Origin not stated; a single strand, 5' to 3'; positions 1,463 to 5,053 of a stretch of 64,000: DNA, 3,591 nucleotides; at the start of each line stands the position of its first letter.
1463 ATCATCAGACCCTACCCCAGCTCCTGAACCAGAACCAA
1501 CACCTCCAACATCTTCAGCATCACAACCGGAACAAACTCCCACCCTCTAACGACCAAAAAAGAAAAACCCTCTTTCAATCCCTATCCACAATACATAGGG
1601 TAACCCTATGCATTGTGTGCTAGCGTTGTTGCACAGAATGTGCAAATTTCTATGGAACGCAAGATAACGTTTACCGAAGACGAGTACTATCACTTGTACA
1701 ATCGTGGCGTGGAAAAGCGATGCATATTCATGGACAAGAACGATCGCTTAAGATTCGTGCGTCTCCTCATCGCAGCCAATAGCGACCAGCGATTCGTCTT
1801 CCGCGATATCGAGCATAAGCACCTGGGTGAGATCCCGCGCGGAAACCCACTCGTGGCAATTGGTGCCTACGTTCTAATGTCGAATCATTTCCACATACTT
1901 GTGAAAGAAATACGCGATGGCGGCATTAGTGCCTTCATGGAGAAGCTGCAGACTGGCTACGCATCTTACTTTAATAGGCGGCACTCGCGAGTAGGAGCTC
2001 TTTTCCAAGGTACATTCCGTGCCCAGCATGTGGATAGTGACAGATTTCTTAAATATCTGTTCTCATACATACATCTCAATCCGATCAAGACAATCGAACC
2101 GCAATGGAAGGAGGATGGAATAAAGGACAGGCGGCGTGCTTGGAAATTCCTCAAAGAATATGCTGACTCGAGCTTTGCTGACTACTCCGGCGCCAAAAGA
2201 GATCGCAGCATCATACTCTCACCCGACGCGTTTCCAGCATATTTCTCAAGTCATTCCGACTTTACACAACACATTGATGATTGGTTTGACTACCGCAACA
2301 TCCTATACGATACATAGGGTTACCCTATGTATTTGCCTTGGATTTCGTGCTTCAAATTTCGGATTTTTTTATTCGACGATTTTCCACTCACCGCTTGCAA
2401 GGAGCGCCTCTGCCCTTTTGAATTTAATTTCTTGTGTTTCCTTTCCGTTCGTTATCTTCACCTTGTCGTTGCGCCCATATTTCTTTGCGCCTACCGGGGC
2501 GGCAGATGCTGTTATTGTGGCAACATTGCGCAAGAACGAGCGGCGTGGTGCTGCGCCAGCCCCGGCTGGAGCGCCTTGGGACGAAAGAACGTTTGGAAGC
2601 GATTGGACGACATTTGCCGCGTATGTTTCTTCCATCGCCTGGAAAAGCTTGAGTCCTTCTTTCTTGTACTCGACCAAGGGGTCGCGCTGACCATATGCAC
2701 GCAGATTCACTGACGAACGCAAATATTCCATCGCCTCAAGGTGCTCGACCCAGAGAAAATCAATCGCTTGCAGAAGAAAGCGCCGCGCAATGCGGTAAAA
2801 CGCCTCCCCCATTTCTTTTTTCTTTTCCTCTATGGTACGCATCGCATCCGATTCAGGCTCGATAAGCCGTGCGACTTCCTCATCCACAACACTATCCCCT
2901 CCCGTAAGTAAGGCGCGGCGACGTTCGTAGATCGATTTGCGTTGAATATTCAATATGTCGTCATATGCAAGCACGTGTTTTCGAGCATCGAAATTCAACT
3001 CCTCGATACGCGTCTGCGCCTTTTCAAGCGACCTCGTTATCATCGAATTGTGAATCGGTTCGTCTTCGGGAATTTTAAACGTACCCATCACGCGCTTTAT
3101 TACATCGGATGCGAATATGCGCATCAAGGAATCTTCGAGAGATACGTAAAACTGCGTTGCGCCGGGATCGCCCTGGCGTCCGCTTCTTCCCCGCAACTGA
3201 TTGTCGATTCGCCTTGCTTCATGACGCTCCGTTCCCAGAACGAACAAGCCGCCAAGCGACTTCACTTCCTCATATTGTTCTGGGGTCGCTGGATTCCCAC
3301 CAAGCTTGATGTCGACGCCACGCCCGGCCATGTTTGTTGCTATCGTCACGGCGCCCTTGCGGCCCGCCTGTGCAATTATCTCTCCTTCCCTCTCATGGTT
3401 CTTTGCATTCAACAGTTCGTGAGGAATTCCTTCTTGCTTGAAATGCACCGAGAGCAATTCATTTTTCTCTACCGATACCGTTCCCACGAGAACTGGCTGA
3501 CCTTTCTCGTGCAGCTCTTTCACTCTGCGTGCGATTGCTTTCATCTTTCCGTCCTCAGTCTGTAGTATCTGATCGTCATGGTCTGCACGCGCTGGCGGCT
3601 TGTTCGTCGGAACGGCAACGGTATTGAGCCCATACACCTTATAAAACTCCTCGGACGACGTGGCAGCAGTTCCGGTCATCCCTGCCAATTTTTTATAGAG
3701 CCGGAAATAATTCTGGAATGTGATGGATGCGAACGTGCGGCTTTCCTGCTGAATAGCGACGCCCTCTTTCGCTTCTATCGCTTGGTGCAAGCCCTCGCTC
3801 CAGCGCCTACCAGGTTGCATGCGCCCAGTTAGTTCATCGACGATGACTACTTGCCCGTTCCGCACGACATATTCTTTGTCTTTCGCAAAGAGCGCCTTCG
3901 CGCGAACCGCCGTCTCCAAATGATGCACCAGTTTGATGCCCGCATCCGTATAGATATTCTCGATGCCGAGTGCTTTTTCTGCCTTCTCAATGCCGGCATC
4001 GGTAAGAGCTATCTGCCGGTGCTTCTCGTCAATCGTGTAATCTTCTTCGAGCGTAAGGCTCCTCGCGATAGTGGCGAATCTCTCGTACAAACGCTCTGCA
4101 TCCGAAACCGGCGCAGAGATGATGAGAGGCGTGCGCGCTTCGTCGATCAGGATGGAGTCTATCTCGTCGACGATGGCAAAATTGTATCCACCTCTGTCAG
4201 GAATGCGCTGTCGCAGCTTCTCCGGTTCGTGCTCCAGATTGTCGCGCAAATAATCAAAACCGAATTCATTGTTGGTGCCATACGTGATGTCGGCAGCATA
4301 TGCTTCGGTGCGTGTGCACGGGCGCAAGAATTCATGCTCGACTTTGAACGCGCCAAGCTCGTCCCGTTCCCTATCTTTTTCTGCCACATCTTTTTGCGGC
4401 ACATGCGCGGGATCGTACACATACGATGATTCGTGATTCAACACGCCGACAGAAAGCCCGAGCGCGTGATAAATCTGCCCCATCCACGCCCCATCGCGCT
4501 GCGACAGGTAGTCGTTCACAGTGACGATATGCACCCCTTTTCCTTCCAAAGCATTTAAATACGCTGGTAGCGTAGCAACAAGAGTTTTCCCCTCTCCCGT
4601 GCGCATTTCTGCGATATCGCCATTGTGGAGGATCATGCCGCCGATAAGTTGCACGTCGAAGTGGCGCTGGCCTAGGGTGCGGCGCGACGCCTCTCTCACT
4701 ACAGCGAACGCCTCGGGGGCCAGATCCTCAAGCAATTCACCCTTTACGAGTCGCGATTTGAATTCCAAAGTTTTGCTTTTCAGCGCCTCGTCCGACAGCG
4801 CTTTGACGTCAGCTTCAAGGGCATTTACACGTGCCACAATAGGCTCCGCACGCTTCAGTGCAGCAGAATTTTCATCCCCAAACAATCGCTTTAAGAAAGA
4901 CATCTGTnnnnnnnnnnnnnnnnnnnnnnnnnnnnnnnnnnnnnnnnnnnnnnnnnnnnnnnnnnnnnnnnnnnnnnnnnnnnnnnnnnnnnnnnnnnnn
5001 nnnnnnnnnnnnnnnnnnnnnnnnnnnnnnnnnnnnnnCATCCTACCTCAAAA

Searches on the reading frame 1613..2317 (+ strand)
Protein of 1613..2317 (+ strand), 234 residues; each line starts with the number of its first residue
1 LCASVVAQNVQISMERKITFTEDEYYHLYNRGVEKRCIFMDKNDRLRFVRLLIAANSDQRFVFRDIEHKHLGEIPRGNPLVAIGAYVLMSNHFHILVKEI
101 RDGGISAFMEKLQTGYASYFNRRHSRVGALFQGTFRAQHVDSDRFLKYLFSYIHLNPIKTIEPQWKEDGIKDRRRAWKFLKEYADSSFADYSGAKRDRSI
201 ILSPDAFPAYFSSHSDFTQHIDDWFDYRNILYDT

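Call 9: search_protein_families(library=pfam, proteins=[window:1613-2317:+], max_evalue=0.0001)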
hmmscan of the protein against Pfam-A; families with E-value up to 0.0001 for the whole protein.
window:1613-2317:+ (234 aa): 1 family
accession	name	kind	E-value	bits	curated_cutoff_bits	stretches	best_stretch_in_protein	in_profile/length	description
PF01797.21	Y1_Tnp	-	1.2e-05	25.8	23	1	81-154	41-119/121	Transposase IS200 like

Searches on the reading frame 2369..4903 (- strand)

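Call 9: search_protein_families(library=pfam, proteins=[window:2369-4903:-], max_evalue=0.0001)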
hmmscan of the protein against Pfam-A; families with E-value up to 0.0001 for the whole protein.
window:2369-4903:- (844 aa): 4 families
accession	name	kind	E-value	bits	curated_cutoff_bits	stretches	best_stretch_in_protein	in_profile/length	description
PF07517.20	SecA_DEAD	-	1.9e-120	401.9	24.6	1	4-420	1-289/290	SecA DEAD-like domain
PF21090.3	P-loop_SecA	-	1.3e-78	263.7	27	2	438-539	3-104/205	SecA P-loop domain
PF07516.18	SecA_SW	-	7.7e-46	157.1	26.7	2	686-771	114-198/200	SecA Wing and Scaffold domain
PF01043.26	SecA_PP_bind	-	2.5e-41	141.1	23.5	1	270-377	3-110/110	SecA preprotein cross-linking domain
